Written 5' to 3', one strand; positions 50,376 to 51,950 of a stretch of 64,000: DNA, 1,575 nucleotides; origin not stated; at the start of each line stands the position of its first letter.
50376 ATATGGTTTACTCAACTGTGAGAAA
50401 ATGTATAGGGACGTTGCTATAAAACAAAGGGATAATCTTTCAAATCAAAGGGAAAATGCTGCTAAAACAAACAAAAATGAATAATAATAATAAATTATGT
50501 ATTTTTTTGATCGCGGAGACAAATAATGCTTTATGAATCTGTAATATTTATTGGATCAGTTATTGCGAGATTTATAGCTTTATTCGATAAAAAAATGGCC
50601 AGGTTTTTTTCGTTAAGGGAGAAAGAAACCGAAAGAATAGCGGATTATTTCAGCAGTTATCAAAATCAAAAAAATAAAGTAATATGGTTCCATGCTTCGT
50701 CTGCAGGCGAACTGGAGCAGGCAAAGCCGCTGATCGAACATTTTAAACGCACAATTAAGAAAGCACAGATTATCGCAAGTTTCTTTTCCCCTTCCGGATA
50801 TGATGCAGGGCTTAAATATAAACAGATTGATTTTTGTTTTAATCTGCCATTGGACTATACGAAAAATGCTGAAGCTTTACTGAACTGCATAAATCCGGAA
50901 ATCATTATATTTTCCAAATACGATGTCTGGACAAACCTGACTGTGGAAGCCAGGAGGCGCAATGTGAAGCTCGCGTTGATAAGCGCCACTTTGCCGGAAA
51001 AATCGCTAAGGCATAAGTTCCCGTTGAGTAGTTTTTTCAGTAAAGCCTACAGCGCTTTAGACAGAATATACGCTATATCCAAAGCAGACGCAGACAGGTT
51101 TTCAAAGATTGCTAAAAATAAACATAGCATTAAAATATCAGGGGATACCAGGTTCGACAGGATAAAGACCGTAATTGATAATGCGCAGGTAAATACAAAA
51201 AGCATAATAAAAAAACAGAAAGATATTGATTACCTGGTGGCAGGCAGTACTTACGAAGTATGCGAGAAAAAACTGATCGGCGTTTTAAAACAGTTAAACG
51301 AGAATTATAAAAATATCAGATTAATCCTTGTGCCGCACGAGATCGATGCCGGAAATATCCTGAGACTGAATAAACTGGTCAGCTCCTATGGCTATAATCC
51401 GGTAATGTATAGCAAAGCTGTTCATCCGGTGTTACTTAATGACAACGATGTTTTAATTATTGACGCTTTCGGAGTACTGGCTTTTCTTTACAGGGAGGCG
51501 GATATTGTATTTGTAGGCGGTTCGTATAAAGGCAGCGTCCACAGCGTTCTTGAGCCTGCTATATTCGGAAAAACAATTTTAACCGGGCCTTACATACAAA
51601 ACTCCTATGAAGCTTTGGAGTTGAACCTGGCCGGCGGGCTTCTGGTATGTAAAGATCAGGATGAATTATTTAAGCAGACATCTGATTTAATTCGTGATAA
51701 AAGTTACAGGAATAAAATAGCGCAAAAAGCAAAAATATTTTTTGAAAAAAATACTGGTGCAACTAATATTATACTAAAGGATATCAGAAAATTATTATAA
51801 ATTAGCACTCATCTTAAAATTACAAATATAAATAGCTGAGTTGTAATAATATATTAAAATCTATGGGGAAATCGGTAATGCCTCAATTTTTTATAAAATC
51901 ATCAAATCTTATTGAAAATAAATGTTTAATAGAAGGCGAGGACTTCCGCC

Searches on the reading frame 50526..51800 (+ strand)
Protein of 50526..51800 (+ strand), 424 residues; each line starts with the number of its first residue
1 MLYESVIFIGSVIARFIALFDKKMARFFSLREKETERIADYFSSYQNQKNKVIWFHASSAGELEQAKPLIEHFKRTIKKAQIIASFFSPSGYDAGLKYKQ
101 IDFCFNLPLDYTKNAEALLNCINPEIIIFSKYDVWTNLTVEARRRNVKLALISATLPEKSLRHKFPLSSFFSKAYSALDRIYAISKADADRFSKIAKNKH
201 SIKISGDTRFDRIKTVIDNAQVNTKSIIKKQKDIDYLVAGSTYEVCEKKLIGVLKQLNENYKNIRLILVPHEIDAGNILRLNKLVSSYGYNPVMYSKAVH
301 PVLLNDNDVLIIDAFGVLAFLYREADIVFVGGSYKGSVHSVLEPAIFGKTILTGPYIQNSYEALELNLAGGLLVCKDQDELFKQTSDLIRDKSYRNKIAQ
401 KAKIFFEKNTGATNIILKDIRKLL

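Call 79: search_protein_families(library=pfam, proteins=[window:50526-51800:+], max_evalue=0.00001)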
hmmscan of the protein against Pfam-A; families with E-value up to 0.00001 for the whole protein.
window:50526-51800:+ (424 aa): 1 family
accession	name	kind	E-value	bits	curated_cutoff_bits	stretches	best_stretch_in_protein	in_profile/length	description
PF04413.22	Glycos_transf_N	-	2.5e-42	144.9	23.9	1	40-212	5-179/179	3-Deoxy-D-manno-octulosonic-acid transferase (kdotransferase)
